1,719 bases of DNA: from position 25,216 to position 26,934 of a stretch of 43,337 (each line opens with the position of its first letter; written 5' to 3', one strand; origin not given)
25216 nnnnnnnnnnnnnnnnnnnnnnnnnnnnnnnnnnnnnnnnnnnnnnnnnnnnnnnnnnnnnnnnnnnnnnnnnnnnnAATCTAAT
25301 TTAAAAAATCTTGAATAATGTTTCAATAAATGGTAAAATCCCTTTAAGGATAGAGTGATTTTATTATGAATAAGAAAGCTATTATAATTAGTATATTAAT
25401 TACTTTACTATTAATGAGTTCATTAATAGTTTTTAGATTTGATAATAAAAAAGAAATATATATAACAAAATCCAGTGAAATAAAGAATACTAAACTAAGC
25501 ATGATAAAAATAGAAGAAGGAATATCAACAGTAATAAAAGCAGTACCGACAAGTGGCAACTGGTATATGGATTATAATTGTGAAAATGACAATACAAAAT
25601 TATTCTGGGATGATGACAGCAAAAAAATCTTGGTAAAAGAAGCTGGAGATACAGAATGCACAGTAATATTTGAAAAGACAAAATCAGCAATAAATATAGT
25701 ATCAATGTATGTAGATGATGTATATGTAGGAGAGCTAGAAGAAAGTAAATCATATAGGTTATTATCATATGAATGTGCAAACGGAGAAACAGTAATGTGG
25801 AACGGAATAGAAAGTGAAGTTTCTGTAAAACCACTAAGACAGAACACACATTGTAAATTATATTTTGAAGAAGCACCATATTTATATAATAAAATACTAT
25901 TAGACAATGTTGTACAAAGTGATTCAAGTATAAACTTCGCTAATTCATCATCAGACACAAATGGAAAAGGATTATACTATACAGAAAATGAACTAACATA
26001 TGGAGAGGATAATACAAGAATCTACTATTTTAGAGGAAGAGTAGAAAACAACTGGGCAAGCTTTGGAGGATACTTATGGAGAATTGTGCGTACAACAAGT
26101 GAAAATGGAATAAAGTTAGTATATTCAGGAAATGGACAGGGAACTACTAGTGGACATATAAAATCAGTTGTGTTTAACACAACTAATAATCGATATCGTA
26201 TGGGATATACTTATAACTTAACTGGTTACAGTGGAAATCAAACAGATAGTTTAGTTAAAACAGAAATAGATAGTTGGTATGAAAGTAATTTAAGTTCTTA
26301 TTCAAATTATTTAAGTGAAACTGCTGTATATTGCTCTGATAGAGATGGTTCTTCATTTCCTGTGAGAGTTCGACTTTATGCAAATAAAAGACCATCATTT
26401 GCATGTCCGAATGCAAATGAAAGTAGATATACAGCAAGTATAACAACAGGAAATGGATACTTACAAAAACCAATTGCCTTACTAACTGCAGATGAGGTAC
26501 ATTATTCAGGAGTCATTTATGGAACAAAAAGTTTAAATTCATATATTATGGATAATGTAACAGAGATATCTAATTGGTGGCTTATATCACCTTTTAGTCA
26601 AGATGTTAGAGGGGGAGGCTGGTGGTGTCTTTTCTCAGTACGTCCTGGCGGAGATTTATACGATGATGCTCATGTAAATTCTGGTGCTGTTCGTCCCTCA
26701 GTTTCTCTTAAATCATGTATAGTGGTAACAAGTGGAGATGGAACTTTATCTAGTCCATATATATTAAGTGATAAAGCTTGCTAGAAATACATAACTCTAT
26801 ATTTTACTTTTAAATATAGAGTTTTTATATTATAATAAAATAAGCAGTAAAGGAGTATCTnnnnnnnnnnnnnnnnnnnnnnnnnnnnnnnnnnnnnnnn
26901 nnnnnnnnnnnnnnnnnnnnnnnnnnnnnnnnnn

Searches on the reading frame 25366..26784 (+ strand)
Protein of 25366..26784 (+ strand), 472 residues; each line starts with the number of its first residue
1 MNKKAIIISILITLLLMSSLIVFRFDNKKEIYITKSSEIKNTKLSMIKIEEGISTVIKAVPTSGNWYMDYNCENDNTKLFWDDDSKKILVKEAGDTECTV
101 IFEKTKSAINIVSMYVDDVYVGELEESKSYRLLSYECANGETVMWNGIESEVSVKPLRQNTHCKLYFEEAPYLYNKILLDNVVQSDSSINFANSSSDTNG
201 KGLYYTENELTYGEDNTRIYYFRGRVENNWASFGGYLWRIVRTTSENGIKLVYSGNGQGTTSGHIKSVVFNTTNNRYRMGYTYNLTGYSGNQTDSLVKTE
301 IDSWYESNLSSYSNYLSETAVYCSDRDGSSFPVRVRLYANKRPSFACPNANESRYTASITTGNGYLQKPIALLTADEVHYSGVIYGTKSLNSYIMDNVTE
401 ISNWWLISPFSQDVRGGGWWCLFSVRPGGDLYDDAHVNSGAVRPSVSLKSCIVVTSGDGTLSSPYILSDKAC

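Call 11: search_protein_families(library=pfam, proteins=[window:25366-26784:+], max_evalue=0.01)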
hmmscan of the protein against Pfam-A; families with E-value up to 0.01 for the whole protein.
window:25366-26784:+ (472 aa): 0 families

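Call 12: find_homologous_proteins(query=window:25366-26781:+)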
Query window:25366-26781:+ (472 aa): 499 proteins with E <= 0.001 among 5929 candidates; the best 120 are listed.
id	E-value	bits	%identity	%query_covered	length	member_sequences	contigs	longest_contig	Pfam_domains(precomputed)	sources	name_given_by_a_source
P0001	8.4e-202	689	69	99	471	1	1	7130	-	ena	-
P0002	6.3e-195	666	65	100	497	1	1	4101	PF19789.7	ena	-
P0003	6.3e-193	660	64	100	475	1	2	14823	-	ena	-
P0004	1.1e-96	343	56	65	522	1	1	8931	-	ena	-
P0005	3.1e-89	318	54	64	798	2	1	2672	PF13629.13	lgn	-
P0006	3.4e-89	318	41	95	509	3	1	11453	-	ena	-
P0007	4.3e-89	318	54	64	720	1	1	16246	PF12389.14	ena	-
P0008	1.9e-87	312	55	65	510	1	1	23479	-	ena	-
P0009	8.5e-85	303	52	64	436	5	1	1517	-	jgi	jgi:hypothetical protein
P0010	1.4e-80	289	39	63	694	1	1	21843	-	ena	-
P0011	4.6e-76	275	51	64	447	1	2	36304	-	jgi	jgi:hypothetical protein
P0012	7.7e-76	274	36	63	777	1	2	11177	-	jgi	jgi:hypothetical protein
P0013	7.7e-76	274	36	63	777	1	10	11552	-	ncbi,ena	-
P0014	1.4e-75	273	37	64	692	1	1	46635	-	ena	-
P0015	2.4e-75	272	36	63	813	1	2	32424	-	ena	-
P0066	6.3e-74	268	49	66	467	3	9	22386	PF07963.18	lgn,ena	-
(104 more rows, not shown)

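Call 15: find_encoding_contigs(protein=P0003, flank=10000)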
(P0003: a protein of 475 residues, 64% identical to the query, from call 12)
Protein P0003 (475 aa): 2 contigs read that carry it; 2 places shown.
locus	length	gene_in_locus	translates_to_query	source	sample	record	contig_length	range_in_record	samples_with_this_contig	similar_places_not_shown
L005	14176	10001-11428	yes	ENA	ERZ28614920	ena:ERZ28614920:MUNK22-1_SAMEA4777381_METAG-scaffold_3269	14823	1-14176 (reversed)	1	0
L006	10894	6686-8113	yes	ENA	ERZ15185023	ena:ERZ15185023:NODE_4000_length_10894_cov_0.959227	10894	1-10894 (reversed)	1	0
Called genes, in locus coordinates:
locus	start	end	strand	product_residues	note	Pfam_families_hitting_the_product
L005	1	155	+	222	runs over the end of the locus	-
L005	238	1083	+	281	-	PF19293:CdaA_N, PF02457:DAC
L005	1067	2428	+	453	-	PF07949:YbbR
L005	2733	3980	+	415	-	PF00579:tRNA-synt_1b, PF22421:SYY_C-terminal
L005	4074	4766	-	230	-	PF04542:Sigma70_r2, PF04545:Sigma70_r4, PF01381:HTH_3 (weak)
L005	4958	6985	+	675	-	PF03477:ATP-cone, PF13597:NRDD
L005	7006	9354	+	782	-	PF03477:ATP-cone, PF13597:NRDD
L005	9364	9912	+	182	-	PF13353:Fer4_12, PF04055:Radical_SAM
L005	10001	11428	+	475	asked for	-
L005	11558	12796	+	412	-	PF11104:PilM_2 (faint), PF02491:SHS2_FTSA, PF06723:MreB_Mbl (weak), PF14450:FtsA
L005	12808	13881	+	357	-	PF00091:Tubulin, PF12327:FtsZ_C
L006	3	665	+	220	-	?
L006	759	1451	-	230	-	PF04542:Sigma70_r2, PF04545:Sigma70_r4, PF01381:HTH_3 (weak)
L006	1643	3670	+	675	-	PF03477:ATP-cone, PF13597:NRDD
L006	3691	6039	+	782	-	PF03477:ATP-cone, PF13597:NRDD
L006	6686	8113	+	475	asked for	-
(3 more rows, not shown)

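Call 20: find_encoding_contigs(protein=P0007, flank=10000)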
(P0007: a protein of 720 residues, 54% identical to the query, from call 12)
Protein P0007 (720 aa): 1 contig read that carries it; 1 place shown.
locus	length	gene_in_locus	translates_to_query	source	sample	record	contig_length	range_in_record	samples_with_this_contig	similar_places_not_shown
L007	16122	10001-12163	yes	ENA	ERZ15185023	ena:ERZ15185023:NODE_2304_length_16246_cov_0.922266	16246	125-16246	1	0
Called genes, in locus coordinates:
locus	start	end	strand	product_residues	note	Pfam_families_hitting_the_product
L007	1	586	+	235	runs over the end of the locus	?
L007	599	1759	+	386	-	PF00437:T2SSE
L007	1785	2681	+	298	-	-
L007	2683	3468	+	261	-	-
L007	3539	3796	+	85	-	-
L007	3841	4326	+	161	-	-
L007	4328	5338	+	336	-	-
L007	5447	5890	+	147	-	PF01281:Ribosomal_L9_N, PF03948:Ribosomal_L9_C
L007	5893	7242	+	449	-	PF00772:DnaB, PF03796:DnaB_C, PF06745:ATPase, PF13481:AAA_25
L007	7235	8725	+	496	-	PF01476:LysM (weak), PF07501:G5, PF01551:Peptidase_M23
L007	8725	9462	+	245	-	PF00753:Lactamase_B, PF23023:Anti-Pycsar_Apyc1, PF16661:Lactamase_B_6 (faint), PF12706:Lactamase_B_2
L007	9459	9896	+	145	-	PF02590:SPOUT_MTase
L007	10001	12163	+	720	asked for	PF12389:Peptidase_M73 (faint)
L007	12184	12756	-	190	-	PF00574:CLP_protease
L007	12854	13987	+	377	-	PF00485:PRK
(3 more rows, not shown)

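Call 21: find_encoding_contigs(protein=P0004, flank=10000)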
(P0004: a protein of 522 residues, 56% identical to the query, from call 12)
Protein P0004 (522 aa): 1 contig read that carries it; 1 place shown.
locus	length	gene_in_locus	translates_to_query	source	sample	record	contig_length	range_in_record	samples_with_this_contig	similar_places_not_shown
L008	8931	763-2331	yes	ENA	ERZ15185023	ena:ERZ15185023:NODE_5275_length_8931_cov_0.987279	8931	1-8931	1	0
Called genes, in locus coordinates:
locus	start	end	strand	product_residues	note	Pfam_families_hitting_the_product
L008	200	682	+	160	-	-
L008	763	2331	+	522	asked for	-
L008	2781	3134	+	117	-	PF01624:MutS_I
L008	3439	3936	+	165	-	-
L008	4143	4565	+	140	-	PF00078:RVT_1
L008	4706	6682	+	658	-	PF22745:Nlig-Ia, PF01653:DNA_ligase_aden, PF03120:OB_DNA_ligase, PF12826:HHH_2, PF14520:HHH_5 (weak), PF00533:BRCT, PF12738:PTCB-BRCT (weak)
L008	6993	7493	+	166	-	-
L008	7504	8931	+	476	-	?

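Call 22: find_encoding_contigs(protein=P0066, flank=10000)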
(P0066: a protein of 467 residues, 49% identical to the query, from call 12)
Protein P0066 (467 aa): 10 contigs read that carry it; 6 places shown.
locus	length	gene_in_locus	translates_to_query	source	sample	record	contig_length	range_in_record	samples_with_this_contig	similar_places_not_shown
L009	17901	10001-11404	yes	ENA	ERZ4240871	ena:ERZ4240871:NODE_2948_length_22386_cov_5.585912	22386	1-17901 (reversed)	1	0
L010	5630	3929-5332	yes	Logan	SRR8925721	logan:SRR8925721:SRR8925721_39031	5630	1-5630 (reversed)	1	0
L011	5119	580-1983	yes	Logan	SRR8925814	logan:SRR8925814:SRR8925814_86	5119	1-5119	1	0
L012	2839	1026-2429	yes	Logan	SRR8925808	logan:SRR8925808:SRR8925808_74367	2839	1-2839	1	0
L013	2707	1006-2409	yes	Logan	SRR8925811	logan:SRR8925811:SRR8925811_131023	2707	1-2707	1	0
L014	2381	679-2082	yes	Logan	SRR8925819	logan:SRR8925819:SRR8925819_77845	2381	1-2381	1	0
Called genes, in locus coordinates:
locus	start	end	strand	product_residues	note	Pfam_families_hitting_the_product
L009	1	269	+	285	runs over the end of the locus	PF00005:ABC_tran, PF13401:AAA_22 (weak), PF13304:AAA_21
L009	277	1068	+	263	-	PF12679:ABC2_membrane_2, PF12730:ABC2_membrane_4 (weak), PF13346:ABC2_membrane_5, PF10920:DUF2705 (weak)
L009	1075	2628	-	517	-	PF14903:WG_beta_rep (weak)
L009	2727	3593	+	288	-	-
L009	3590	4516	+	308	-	PF06144:DNA_pol3_delta, PF21694:DNA_pol3_delta_C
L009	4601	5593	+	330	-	PF00953:Glycos_transf_4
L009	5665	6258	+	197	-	PF01351:RNase_HII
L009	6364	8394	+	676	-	-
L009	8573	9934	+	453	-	PF28494:GlyRS_ins_1 (faint), PF00587:tRNA-synt_2b, PF03129:HGTP_anticodon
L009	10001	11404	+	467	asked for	PF07963:N_methyl (weak)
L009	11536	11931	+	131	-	PF04472:SepF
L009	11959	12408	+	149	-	PF05103:DivIVA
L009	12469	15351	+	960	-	PF02811:PHP, PF07733:DNA_pol3_alpha, PF17657:DNA_pol3_finger, PF14579:HHH_6, PF01336:tRNA_anti-codon (weak)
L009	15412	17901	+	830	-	?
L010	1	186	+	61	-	?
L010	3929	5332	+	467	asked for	PF07963:N_methyl (weak)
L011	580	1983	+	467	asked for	PF07963:N_methyl (weak)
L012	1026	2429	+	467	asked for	PF07963:N_methyl (weak)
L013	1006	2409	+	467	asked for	PF07963:N_methyl (weak)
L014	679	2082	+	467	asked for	PF07963:N_methyl (weak)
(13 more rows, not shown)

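Call 37: search_protein_families(library=pfam, alignment_id=A2, max_evalue=1)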
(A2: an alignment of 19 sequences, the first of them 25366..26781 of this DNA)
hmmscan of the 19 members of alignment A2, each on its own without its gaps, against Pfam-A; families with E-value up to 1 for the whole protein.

A. member 1, window:25366-26781:+ (472 aa): 2 families
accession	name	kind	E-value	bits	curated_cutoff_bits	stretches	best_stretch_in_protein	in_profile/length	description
PF18663.7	Pallilysin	-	0.054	13.9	25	0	62-116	19-70/118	Pallilysin beta barrel domain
PF25630.1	Phycodna_minor_capsid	-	0.47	11.2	27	1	3-58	3-58/96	Phycodnaviridae minor capsid protein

B. families by the number of members that match (of 19 scanned): 22 families
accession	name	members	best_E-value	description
PF19789.6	DUF6273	8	4.4e-07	Domain of unknown function (DUF6273)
PF12389.13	Peptidase_M73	4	2.3e-06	Camelysin metallo-endopeptidase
PF14406.12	Bacteroid_pep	4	0.13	Ribosomally synthesized peptide in Bacteroidetes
PF14101.11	DUF4275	3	0.04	Domain of unknown function (DUF4275)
PF13629.12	T2SS-T3SS_pil_N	2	4.9e-07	Pilus formation protein N terminal region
PF22073.2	Cep192_D4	2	0.085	Cep192 domain 4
PF07963.17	N_methyl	1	2.7e-06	Prokaryotic N-terminal methylation motif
PF02368.24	Big_2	1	4.1e-05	Bacterial Ig-like domain (group 2)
PF01293.25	PEPCK_ATP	1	0.0078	Phosphoenolpyruvate carboxykinase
PF04814.19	HNF-1_N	1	0.012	Hepatocyte nuclear factor 1 (HNF-1), N terminus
PF15466.11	DUF4635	1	0.019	Domain of unknown function (DUF4635)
PF08605.16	Rad9_Rad53_bind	1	0.03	Fungal Rad9-like Rad53-binding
PF18663.7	Pallilysin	1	0.054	Pallilysin beta barrel domain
PF05922.21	Inhibitor_I9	1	0.068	Peptidase inhibitor I9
PF09121.15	Tower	1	0.098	Tower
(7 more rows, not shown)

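Call 45: predict_structure(alignment_id=A2)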
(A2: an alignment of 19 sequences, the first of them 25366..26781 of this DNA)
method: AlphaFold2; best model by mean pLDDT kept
length: 472 residues; sequences in the alignment: 19
mean_pLDDT: 43.4   pTM: 0.26
mean pLDDT of the five models: 43.4, 43.1, 41.4, 41.3, 37.1
residues with pLDDT >= 90: 0; 70-90: 18; 50-70: 124; < 50: 330
segments of 3 or more residues with pLDDT < 50: 25-33, 52-56, 106-129, 140-142, 144-161, 169-176, 191-194, 209-218, 224-231, 235-305, 307-454, 456-472
pLDDT, mean of each block of 10 residues (from residue 1): 73 78 47 49 59 50 60 66 59 63 50 41 47 56 44 40 53 49 61 53 56 45 45 47 35 40 24 24 32 43 48 40 32 36 34 30 32 30 24 22 26 30 31 32 27 39 37 39
secondary structure, 60 per line:
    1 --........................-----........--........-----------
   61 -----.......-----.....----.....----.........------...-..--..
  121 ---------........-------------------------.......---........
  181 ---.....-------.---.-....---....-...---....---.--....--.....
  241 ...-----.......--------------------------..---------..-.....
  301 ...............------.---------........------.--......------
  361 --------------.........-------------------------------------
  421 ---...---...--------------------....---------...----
elements in order: H3-26 E32-39 E42-49 E66-72 E78-82 E87-91 E96-104 E111-113 E130-137 E163-169 H173-180 E202-205 H209-212 E220-223 E230-233 E236-243 E249-255 H296-315 H332-339 H349-354 H375-383 E424-426 E430-432 E453-456 E466-468

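Call 52: search_solved_structures(query=A2, max_evalue=1)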
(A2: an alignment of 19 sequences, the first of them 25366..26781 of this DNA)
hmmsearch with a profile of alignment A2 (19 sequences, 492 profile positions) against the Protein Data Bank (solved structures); distinct sequences matched with E-value up to 1: 0.

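Call 85: search_protein_families(library=ncbifam, proteins=[P0007, P0004, P0066, window:25366-26781:+], max_evalue=0.01)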
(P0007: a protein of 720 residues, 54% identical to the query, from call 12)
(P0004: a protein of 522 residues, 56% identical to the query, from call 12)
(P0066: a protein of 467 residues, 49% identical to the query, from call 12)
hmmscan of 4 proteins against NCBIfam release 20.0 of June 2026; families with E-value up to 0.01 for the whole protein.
P0007 (720 aa): 0 families

P0004 (522 aa): 0 families

P0066 (467 aa): 8 families
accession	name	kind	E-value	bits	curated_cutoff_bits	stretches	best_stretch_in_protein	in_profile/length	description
NF040982.1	ComGD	equivalog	4.5e-08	33.6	70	1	2-114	1-119/139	competence type IV pilus minor pilin ComGD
NF040999.1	pilin_ComGC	equivalog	1.8e-07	31.2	75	1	2-40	1-39/84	competence type IV pilus major pilin ComGC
NF041775.1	typeIV_PilA_Myxo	equivalog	2.2e-07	31.1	400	1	3-50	11-58/214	type IV pilin protein PilA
TIGR02532.1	IV_pilin_GFxxxE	domain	6.9e-07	28.9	16.3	1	2-25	1-24/24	prepilin-type N-terminal cleavage/methylation domain-containing protein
NF041013.1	T4P_ComGE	equivalog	6.7e-06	26.1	49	1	2-72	3-77/83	competence type IV pilus minor pilin ComGE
TIGR01710.1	typeII_sec_gspG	equivalog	1.4e-05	25.2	88.85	1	3-49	1-47/134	type II secretion system major pseudopilin GspG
NF007862.0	PRK10574.1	equivalog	6.1e-05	23.2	138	1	2-35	4-37/145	prepilin peptidase-dependent pilin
TIGR02596.1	TIGR02596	subfamily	0.0022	18.1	70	1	5-33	1-29/196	Verru_Chthon cassette protein D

window:25366-26781:+ (472 aa): 0 families
